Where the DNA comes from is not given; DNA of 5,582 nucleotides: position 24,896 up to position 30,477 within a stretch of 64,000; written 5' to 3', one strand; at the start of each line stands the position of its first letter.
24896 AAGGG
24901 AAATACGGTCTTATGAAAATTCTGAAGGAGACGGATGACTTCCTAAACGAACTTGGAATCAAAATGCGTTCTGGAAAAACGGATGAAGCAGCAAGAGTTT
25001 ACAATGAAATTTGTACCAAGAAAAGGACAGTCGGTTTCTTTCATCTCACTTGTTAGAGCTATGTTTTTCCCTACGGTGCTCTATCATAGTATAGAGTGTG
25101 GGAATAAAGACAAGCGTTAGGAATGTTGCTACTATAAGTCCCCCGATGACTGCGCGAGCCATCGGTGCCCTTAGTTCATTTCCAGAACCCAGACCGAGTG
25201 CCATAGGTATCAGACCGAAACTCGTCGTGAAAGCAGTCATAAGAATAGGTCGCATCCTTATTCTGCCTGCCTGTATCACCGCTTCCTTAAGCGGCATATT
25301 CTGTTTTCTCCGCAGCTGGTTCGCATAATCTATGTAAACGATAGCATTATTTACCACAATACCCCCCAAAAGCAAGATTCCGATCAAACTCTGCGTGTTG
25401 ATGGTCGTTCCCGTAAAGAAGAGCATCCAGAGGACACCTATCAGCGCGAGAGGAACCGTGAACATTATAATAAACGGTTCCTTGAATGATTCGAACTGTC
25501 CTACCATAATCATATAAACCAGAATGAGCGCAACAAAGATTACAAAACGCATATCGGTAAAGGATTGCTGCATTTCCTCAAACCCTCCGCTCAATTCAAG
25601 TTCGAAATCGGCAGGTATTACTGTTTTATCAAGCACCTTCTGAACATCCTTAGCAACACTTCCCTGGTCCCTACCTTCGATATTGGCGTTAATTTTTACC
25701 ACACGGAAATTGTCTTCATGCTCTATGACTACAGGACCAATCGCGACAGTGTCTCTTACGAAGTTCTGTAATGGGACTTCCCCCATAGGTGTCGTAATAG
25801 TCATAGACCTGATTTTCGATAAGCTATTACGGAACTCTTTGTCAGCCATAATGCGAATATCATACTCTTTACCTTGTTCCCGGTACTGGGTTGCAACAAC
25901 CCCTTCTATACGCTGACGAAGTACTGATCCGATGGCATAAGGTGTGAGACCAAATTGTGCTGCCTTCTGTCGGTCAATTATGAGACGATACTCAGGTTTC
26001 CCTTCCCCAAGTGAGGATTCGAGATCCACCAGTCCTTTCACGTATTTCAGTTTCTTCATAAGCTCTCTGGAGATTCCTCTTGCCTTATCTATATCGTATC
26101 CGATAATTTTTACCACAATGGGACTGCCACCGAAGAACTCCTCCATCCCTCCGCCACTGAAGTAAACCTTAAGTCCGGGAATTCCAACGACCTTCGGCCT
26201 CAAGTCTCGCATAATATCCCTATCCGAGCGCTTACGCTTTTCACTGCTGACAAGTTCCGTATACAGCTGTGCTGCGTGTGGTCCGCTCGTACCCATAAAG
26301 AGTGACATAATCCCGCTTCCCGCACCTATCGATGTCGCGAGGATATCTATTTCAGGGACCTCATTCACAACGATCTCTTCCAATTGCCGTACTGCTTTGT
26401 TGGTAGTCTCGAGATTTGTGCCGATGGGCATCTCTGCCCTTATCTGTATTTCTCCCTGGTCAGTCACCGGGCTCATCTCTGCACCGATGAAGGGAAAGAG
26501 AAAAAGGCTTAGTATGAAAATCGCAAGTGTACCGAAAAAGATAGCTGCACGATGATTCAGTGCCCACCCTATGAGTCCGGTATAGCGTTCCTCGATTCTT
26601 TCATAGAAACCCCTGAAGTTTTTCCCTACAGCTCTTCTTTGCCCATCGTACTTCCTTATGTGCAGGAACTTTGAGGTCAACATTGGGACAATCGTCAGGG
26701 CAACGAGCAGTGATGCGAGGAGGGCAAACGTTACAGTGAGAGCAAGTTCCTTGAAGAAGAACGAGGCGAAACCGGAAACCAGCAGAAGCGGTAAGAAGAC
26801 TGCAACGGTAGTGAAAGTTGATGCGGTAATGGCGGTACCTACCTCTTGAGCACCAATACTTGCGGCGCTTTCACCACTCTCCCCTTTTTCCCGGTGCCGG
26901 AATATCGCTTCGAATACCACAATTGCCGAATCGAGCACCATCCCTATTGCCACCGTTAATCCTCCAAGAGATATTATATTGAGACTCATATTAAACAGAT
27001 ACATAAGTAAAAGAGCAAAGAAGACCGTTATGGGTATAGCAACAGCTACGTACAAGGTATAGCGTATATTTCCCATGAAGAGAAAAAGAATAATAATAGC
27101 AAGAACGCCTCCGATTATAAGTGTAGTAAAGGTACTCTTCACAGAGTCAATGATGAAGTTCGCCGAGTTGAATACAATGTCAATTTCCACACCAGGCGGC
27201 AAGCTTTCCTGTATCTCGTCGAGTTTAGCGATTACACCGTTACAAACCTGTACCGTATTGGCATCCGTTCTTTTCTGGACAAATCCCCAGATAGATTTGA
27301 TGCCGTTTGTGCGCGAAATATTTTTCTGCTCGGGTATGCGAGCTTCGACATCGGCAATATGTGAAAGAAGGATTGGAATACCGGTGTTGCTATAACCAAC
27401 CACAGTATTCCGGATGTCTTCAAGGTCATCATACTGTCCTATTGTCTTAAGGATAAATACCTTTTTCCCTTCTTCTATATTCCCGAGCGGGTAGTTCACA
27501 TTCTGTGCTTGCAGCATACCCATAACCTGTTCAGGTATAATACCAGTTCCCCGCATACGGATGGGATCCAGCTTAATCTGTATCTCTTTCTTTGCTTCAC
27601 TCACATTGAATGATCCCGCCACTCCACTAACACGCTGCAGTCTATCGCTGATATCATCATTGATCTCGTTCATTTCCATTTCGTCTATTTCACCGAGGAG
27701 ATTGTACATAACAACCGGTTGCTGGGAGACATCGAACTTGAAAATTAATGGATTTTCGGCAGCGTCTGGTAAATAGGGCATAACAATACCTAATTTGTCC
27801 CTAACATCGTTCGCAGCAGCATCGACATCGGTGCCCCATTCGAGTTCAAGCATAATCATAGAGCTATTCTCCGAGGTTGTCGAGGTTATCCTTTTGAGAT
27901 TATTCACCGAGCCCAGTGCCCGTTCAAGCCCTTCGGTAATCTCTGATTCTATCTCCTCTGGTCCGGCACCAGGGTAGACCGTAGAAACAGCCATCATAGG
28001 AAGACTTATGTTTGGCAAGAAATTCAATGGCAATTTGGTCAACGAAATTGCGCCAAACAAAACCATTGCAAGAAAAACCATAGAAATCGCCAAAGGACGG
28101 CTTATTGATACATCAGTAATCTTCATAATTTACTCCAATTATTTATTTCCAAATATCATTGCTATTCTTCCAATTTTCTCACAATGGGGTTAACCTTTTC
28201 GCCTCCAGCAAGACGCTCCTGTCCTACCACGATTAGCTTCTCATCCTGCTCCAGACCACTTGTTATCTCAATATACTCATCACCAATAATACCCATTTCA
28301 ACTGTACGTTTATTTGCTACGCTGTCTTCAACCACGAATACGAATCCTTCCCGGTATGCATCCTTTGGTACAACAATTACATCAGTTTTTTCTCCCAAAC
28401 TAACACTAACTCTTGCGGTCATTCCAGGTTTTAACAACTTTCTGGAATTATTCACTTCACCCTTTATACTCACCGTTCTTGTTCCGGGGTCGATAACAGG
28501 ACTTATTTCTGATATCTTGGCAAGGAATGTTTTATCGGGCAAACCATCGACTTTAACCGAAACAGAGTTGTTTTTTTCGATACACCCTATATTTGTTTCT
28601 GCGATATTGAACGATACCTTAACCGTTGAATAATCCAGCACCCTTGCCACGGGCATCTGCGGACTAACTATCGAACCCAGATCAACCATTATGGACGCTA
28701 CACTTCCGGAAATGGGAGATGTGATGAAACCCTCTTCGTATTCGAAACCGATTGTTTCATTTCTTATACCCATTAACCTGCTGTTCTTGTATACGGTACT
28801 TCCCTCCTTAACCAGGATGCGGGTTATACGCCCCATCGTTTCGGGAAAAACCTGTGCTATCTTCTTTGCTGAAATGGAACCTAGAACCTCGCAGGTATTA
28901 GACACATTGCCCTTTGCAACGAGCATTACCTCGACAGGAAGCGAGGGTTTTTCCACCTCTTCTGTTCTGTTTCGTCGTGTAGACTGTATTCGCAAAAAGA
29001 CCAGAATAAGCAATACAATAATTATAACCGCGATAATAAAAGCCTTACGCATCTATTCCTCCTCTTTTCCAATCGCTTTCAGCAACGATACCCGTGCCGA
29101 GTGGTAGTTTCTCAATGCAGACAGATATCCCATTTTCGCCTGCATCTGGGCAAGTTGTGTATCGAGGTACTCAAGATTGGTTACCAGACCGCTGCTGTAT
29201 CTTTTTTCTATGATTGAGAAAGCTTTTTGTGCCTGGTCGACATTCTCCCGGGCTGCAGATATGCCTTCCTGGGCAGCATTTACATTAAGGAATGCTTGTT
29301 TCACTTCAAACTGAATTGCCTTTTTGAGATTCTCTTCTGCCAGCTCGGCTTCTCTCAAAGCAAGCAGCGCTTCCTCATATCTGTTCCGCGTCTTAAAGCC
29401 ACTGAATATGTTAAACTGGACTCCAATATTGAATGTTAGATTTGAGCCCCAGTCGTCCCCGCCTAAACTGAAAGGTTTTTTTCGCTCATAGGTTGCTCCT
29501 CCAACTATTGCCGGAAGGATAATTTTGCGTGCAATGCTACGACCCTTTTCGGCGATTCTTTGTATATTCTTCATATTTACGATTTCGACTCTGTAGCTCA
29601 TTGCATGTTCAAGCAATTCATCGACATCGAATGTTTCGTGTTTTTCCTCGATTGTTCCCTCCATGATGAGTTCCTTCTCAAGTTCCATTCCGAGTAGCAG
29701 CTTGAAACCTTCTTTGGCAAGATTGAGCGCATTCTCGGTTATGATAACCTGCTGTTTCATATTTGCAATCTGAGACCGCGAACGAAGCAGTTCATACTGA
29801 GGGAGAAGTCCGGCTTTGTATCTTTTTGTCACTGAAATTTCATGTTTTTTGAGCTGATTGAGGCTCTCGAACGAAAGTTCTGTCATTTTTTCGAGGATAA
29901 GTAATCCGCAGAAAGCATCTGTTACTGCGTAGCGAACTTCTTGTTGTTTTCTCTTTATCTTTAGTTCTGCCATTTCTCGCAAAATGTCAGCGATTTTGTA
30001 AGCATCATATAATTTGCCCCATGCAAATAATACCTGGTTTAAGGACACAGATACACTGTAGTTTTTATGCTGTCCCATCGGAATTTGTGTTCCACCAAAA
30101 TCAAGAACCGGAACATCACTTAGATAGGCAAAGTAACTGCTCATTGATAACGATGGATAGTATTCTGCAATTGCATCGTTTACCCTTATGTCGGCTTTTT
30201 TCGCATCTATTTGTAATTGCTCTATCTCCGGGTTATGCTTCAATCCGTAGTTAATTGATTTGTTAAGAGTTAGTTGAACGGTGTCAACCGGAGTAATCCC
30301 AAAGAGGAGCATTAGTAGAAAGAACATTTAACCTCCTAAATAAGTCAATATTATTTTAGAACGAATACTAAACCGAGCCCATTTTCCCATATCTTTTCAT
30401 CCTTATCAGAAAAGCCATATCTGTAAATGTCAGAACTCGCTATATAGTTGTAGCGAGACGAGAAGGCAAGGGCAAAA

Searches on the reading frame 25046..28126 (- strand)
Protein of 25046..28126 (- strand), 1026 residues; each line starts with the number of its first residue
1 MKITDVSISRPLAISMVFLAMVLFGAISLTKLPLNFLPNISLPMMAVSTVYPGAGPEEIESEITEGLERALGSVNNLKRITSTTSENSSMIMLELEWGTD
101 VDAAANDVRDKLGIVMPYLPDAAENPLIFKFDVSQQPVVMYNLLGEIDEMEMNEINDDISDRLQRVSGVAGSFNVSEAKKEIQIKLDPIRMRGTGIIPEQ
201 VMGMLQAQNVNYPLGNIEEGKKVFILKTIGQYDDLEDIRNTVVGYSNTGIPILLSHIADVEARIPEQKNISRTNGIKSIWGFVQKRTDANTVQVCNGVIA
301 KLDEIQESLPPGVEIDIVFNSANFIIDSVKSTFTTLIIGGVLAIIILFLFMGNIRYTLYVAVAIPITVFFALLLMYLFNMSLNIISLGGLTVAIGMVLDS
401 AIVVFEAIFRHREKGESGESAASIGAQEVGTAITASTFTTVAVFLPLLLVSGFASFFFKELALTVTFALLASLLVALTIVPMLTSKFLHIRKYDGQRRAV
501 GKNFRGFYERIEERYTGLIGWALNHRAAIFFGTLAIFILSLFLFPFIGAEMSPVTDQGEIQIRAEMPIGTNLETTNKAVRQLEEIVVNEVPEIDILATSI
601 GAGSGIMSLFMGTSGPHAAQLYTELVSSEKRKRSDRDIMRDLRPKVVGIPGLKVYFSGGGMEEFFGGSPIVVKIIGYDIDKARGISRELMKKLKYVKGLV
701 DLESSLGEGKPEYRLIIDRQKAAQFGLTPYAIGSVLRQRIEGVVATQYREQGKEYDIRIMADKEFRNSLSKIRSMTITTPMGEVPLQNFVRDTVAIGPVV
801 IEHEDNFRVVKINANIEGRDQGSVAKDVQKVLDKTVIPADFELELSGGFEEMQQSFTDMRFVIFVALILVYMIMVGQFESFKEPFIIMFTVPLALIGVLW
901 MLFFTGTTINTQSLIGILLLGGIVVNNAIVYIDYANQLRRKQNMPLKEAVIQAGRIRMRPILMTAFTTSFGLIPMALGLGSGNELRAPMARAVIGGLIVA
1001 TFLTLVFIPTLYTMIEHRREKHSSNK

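Call 67: search_protein_families(library=pfam, proteins=[window:25046-28126:-], max_evalue=0.00001)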
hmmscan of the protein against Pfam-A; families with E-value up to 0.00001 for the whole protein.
window:25046-28126:- (1026 aa): 2 families
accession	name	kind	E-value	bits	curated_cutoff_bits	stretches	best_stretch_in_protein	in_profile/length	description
PF00873.25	ACR_tran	-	6.7e-249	829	28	1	4-1015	2-1020/1021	AcrB/AcrD/AcrF family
PF03176.21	MMPL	-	1.3e-12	47.7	20.5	1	330-485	143-300/333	MMPL family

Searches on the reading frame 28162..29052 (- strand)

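Call 67: search_protein_families(library=pfam, proteins=[window:28162-29052:-], max_evalue=0.00001)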
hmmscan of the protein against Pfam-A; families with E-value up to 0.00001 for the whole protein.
window:28162-29052:- (296 aa): 2 families
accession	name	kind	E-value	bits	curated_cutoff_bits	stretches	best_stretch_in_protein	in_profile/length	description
PF16576.10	HlyD_D23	-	3.2e-27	95.6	30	1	110-213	111-214/214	Barrel-sandwich domain of CusB or HlyD membrane-fusion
PF13437.12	HlyD_3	-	1.9e-14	54.7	22.2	1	110-210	2-106/106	HlyD family secretion protein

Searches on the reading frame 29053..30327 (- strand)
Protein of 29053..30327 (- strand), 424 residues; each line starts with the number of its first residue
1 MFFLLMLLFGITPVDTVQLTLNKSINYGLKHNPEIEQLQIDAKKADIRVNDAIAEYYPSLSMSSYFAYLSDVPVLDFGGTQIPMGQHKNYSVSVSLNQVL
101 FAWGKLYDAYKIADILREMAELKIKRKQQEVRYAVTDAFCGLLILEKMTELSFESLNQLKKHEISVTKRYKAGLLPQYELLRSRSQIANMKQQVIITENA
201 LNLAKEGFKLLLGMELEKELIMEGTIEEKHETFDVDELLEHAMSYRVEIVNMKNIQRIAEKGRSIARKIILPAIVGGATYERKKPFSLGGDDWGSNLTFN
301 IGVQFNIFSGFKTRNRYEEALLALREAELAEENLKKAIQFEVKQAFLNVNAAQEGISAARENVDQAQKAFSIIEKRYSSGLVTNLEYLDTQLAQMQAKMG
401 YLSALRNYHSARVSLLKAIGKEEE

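Call 67: search_protein_families(library=pfam, proteins=[window:29053-30327:-], max_evalue=0.00001)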
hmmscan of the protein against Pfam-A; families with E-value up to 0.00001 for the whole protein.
window:29053-30327:- (424 aa): 1 family
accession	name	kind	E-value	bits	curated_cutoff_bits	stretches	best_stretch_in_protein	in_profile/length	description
PF02321.23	OEP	-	2.8e-54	184.2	22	2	236-420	2-187/187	Outer membrane efflux protein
